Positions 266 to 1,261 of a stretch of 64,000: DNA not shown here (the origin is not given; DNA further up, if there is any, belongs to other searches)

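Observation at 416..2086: MerB-like organomercurial lyase paired with a Cys-rich HTH/2[4Fe-4S] protein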

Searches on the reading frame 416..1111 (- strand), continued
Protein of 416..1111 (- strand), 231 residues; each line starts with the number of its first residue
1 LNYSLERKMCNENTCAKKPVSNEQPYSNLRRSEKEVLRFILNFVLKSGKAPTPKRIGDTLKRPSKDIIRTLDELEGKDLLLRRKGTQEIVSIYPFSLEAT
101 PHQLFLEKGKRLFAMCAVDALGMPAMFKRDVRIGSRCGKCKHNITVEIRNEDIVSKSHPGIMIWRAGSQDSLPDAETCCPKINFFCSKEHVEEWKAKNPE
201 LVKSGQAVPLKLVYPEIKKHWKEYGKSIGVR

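Call 72: find_encoding_contigs(protein=P0091, flank=8000, max_places=2)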
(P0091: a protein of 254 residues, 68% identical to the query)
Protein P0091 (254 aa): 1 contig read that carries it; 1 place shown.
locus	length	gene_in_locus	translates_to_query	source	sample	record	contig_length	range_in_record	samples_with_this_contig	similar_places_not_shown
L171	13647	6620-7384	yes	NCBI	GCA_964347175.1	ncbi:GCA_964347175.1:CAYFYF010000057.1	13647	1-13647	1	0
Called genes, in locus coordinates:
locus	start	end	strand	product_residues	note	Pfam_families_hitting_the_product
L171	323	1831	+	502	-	PF00392:GntR, PF00155:Aminotran_1_2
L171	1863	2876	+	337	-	PF00037:Fer4 (faint)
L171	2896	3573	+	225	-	PF13187:Fer4_9 (faint), PF25160:LdpA_Fe-S-bd (faint), PF00037:Fer4 (weak), PF12800:Fer4_4 (faint), PF12838:Fer4_7 (weak), PF13484:Fer4_16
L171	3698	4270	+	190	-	PF00581:Rhodanese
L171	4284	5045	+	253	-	PF00881:Nitroreductase, PF14512:TM1586_NiRdase (weak)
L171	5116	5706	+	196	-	PF01965:DJ-1_PfpI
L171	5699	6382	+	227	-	PF01841:Transglut_core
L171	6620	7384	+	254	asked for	PF03243:MerB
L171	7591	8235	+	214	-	PF07336:ABATE, PF11706:zf-CGNR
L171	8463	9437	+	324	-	PF00892:EamA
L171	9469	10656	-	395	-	PF00753:Lactamase_B, PF19583:ODP, PF12706:Lactamase_B_2, PF00258:Flavodoxin_1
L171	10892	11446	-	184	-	-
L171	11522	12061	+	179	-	-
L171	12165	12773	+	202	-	-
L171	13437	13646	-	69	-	?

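Call 73: search_protein_families(library=ncbifam, proteins=[L171:2896-3573:+, L171:3698-4270:+, L171:4284-5045:+, L171:5116-5706:+, L171:5699-6382:+, L171:7591-8235:+, L171:8463-9437:+, L170:8952-9386:+], max_evalue=0.00001)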
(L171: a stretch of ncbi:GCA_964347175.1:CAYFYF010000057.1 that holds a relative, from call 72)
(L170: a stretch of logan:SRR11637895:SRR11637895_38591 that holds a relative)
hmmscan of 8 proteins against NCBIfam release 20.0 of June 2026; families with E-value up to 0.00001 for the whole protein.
L171:2896-3573:+ (225 aa): 2 families
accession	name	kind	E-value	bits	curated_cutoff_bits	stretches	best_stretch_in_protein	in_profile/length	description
TIGR00276.1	TIGR00276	equivalog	1.5e-17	63.7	200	1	64-218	99-243/337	tRNA epoxyqueuosine(34) reductase QueG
TIGR02486.1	RDH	subfamily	8.7e-15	55.4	160.35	1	71-217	123-277/314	reductive dehalogenase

L171:3698-4270:+ (190 aa): 8 families
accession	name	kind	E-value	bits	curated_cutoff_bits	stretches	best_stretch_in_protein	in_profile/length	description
NF045694.1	seleno_TsoB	exception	4e-16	58.2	805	2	124-185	100-161/572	rhodanese/DsbD fusion-like selenoprotein TsoB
TIGR04568.1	arch_SelU_Nterm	equivalog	4.7e-11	42.9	200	1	19-174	75-213/215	selenouridine synthase SelU-like subunit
NF005646.0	PRK07411.1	equivalog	7.7e-08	31.8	633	1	28-101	275-343/390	molybdopterin-synthase adenylyltransferase MoeB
NF006444.0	PRK08762.1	equivalog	1.5e-07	30.4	449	0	28-79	8-57/387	molybdopterin-synthase adenylyltransferase MoeB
NF041203.1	rhodanese_LYCAU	equivalog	6.3e-07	29.1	115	0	131-183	74-126/126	rhodanese-related (seleno)protein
NF005902.0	PRK07878.1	equivalog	1.3e-06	27.6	647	1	35-80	287-332/392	adenylyltransferase/sulfurtransferase MoeZ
NF045521.1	rhoda_near_glyco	subfamily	1.5e-06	28.1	145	0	34-85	17-65/144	rhodanese homology domain-containing protein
NF008752.0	PRK11784.1-4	equivalog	7.3e-06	25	266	0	44-162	10-118/357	tRNA 2-selenouridine(34) synthase MnmH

L171:4284-5045:+ (253 aa): 5 families
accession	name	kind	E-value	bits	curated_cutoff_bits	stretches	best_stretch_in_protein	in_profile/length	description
TIGR02476.1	BluB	equivalog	7.5e-26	90.8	150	1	57-237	5-187/205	5,6-dimethylbenzimidazole synthase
NF003768.0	PRK05365.1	equivalog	2.1e-10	40.4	152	1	64-119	17-72/200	malonic semialdehyde reductase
NF008033.1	PRK10765.1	equivalog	3.2e-10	39.8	223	0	60-123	3-66/240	oxygen-insensitive NADPH nitroreductase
NF009810.0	PRK13294.1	equivalog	1e-08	34.5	304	1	63-247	256-447/449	coenzyme F420-0:L-glutamate ligase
TIGR03553.1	F420_FbiB_CTERM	equivalog_domain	4.6e-07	29.8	249.55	1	64-245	2-190/194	F420 biosynthesis protein FbiB, C-terminal domain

L171:5116-5706:+ (196 aa): 6 families
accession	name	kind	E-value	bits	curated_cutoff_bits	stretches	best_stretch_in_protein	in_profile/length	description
TIGR01383.1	not_thiJ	equivalog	2.1e-25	89.5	131.25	1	4-184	3-179/180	DJ-1 family glyoxalase III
NF006902.0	PRK09393.1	equivalog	3.6e-22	79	425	1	50-186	55-195/327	transcriptional regulator FtrA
TIGR01382.1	PfpI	subfamily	6.1e-18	64.9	139.05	1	41-157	27-152/169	DJ-1/PfpI/YhbO family deglycase/protease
NF040823.1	deglyc_PfpI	equivalog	4.1e-15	56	330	1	39-156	26-148/166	deglycase PfpI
NF052371.1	TransRegGbdRPseu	equivalog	1.6e-12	47.1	480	1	50-186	61-200/365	choline metabolism transcriptional regulator GbdR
NF008605.0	PRK11574.1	equivalog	5.3e-09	36.1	252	1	51-186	44-185/196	protein deglycase YajL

L171:5699-6382:+ (227 aa): 0 families

L171:7591-8235:+ (214 aa): 0 families

L171:8463-9437:+ (324 aa): 4 families
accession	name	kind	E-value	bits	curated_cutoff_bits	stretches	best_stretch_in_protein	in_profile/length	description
NF008432.0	PRK11272.1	equivalog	6.6e-74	248.8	270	1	11-299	9-290/294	drug/metabolite exporter YedA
TIGR00950.1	2A78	equivalog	6.2e-31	107.8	230.2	1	24-292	1-264/264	carboxylate/amino acid/amine transporter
NF050091.1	ArAmAcExpYddG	equivalog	1.8e-11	44.1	300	1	15-181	9-173/285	aromatic amino acid exporter YddG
NF008523.0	PRK11453.1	equivalog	4.5e-07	29.8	472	1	20-293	12-284/299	O-acetylserine/cysteine exporter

L170:8952-9386:+ (144 aa): 2 families
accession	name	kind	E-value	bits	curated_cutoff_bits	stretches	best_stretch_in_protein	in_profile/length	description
NF040736.1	efflux_SaoE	equivalog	5.9e-16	58.7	325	1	23-134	21-132/352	efflux transporter SaoE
NF033936.1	CuZnOut_SO0444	equivalog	9.1e-16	57.9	300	1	19-134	7-122/351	SO_0444 family Cu/Zn efflux transporter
